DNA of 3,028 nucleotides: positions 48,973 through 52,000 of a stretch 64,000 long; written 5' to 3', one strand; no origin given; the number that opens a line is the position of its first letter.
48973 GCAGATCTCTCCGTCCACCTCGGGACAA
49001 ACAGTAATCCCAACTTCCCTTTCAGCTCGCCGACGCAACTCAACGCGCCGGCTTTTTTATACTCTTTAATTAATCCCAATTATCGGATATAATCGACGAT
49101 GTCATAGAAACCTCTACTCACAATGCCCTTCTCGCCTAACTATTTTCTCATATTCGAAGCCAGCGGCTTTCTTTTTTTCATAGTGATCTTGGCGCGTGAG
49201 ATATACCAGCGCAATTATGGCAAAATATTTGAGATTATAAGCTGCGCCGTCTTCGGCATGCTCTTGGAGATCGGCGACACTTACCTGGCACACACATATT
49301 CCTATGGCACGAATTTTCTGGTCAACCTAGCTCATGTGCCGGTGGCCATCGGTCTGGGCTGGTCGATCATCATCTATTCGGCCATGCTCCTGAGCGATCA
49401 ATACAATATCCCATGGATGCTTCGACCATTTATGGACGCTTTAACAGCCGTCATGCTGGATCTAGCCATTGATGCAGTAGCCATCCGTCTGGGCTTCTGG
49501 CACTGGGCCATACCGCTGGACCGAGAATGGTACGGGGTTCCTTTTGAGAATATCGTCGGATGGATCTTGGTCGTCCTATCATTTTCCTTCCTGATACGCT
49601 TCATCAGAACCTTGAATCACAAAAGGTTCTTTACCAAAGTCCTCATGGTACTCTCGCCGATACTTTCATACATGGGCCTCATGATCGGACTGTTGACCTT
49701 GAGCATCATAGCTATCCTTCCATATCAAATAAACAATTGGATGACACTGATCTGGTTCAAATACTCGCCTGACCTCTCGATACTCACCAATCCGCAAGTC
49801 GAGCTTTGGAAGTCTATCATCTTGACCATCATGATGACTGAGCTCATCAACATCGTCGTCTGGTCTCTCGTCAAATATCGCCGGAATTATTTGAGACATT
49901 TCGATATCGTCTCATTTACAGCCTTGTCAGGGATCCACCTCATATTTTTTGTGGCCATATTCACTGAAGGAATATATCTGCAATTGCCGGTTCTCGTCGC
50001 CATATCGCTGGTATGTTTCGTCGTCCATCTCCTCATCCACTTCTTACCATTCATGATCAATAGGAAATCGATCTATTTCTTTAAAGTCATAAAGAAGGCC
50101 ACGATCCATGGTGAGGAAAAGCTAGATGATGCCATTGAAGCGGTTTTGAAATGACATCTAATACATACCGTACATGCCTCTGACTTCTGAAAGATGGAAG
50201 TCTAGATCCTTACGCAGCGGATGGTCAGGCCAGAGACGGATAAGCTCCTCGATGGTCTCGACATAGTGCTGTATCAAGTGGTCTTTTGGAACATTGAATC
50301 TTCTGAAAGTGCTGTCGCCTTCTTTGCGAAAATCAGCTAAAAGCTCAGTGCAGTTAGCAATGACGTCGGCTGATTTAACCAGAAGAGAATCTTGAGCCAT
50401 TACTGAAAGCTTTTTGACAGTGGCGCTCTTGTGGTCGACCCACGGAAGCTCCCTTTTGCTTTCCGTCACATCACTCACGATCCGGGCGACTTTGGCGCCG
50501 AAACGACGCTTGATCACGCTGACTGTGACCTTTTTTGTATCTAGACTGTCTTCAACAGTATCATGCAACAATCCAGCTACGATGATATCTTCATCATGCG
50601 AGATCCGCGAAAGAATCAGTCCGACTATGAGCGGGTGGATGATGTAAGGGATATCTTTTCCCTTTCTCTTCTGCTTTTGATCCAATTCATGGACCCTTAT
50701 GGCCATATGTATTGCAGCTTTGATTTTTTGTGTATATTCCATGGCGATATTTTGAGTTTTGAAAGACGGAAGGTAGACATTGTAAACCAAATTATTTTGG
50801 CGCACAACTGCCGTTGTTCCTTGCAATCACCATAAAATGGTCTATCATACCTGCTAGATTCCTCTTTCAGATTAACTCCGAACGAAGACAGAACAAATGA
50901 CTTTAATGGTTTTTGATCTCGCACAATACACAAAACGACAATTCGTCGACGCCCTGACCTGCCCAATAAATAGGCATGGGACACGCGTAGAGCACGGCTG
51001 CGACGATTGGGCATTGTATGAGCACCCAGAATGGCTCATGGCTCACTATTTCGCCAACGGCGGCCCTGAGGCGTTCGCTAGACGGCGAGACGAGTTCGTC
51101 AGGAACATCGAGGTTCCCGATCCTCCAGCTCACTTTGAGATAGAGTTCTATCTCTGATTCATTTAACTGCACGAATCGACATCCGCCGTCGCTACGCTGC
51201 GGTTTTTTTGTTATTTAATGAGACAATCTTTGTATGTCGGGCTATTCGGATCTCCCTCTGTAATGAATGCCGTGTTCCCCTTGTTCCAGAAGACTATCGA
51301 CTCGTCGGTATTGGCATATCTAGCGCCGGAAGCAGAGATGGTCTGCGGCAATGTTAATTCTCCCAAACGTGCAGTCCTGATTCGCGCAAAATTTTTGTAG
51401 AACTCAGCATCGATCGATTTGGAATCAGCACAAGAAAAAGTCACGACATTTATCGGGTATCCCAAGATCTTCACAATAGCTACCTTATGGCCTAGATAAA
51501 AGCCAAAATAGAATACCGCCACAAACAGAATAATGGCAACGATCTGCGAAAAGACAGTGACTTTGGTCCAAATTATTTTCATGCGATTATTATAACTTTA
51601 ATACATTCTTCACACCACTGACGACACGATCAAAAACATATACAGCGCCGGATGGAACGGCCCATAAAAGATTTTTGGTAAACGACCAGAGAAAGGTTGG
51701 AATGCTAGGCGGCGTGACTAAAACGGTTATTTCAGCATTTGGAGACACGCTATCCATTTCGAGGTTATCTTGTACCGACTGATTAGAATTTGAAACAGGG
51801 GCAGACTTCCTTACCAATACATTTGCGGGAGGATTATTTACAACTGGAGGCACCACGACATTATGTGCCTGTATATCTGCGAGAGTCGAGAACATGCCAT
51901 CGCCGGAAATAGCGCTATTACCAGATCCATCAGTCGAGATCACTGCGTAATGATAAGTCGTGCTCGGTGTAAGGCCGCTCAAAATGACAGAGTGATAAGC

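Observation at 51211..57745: Surface-proteome cluster: tandem giant Ig-repeat proteins, an M10 metalloprotease and an MliC-like inhibitor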

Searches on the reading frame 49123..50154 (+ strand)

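Call 28: search_protein_families(library=pfam, proteins=[window:49123-50154:+], max_evalue=0.001)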
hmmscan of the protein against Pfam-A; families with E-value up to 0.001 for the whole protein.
window:49123-50154:+ (343 aa): 1 family
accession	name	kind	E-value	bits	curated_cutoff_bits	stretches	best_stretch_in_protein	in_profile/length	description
PF04240.17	Caroten_synth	-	2.4e-15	57.5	25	1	58-200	53-198/209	Carotenoid biosynthesis protein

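Call 68: search_protein_families(library=ncbifam, proteins=[window:49123-50154:+], max_evalue=0.001)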
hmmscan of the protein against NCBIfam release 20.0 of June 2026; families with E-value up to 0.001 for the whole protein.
window:49123-50154:+ (343 aa): 2 families
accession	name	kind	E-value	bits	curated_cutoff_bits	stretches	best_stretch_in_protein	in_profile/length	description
TIGR03460.1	crt_membr_arch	equivalog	3.5e-10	40.2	154.7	1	38-168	68-199/248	bisanhydrobacterioruberin hydratase CruF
NF041333.1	CruF_Halo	equivalog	5.6e-07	29.3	300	1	61-151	104-197/268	bisanhydrobacterioruberin hydratase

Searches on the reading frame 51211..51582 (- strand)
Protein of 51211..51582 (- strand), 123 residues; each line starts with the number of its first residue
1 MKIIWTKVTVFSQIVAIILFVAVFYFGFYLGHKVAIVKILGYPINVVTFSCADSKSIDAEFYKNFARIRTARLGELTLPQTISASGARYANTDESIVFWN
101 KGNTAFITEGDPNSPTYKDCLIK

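Call 3: search_protein_families(library=pfam, proteins=[window:51211-51582:-], max_evalue=1)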
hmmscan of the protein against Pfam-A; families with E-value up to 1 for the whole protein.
window:51211-51582:- (123 aa): 4 families
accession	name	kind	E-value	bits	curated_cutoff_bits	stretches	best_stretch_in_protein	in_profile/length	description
PF09864.15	MliC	-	1.5e-14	54.2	22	1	49-111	1-62/67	Membrane-bound lysozyme-inhibitor of c-type lysozyme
PF19330.4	DNER_C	-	0.12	13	27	1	53-90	50-87/105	Delta and Notch-like EGF-related receptor C-terminus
PF10136.14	SpecificRecomb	-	0.15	10.7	24.6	1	21-53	530-564/639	Site-specific recombinase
PF02326.20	YMF19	-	0.88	10.9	22.6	0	7-43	5-41/84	Plant ATP synthase F0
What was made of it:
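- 51211..51582 (-): MliC-like gene, 123 aa, with an N-terminal hydrophobic helix and two Cys (51, 120); it starts 7 nt after the stop of A. PF09864 at E=1.5e-14 (call 3).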

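Call 4: search_protein_families(library=ncbifam, proteins=[window:51211-51582:-], max_evalue=1)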
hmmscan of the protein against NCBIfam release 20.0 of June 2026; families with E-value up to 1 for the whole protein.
window:51211-51582:- (123 aa): 4 families
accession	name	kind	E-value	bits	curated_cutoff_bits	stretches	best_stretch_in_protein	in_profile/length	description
NF008475.0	PRK11372.1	equivalog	2.5e-05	24.3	168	1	76-109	62-93/109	C-type lysozyme inhibitor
NF010363.0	PRK13791.1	equivalog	0.0009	19.4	127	1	44-121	29-111/113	c-type lysozyme inhibitor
NF010364.0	PRK13792.1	equivalog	0.036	14.1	261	1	75-107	79-109/127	lysozyme inhibitor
NF004062.0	PRK05576.1-5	equivalog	0.062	12.7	194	1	47-113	32-95/219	cobalt-factor II C(20)-methyltransferase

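Call 55: list_cluster_members(proteins=[P0152, P0004, window:51211-51582:-])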
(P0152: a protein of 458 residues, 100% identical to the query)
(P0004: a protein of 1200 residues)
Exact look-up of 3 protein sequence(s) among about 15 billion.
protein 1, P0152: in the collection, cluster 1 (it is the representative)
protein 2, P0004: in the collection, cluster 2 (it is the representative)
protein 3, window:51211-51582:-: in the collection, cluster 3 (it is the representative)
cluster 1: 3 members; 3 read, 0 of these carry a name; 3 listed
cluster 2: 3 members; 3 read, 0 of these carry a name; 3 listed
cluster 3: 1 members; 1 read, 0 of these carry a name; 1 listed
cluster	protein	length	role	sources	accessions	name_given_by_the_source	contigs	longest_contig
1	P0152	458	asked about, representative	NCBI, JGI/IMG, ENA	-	-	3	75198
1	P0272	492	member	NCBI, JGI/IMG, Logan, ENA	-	-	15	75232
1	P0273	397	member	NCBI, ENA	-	-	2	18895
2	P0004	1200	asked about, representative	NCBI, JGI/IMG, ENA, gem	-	-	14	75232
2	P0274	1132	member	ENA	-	-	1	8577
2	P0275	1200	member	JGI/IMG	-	-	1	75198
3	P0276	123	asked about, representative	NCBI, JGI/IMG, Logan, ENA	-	-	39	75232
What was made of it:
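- Tried and rejected: The cluster members carry no names (call 55).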

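Call 60: search_solved_structures(query=window:51211-51582:-, max_evalue=1, show_alignments=2)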
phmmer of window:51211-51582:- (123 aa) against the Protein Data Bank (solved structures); distinct sequences matched with E-value up to 1: 4.
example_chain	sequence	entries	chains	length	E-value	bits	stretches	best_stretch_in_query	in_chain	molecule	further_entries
2f09_A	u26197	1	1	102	0.0081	19.6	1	76-110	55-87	Hypothetical protein ydhA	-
4mir_A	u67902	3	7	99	0.092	16.2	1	44-108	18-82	Putative uncharacterized protein | Humanlysozyme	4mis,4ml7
3oe3_A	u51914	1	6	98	0.25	14.8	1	49-121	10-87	Putative periplasmic protein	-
3f6z_B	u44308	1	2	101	0.85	13.1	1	66-107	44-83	Putative uncharacterized protein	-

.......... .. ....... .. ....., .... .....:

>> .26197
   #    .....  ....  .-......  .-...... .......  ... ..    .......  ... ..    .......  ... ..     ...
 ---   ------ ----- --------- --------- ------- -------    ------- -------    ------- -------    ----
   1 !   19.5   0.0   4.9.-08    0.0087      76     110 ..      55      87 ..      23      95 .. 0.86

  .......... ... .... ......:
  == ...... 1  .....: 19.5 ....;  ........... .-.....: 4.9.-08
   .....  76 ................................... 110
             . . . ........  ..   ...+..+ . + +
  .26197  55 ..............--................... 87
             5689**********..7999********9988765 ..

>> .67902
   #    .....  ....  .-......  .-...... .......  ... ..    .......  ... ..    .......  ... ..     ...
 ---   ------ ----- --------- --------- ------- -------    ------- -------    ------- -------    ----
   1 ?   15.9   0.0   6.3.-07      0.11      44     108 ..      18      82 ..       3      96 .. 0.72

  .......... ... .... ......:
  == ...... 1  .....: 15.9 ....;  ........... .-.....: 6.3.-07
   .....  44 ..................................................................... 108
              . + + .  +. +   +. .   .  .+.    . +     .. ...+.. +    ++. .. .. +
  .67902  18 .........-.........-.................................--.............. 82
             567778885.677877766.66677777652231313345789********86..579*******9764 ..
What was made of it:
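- The lysozyme-contact motifs of MliC (SGARY and W.KG) are conserved almost exactly as in E. coli MliC (call 60).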

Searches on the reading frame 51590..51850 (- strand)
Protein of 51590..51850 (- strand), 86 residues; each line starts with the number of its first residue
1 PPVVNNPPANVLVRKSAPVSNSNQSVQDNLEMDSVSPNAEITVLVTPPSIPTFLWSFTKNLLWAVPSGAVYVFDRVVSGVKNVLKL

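Call 6: search_protein_families(library=pfam, proteins=[window:51590-51850:-], max_evalue=10)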
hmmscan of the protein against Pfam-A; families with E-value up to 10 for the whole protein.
window:51590-51850:- (86 aa): 0 families
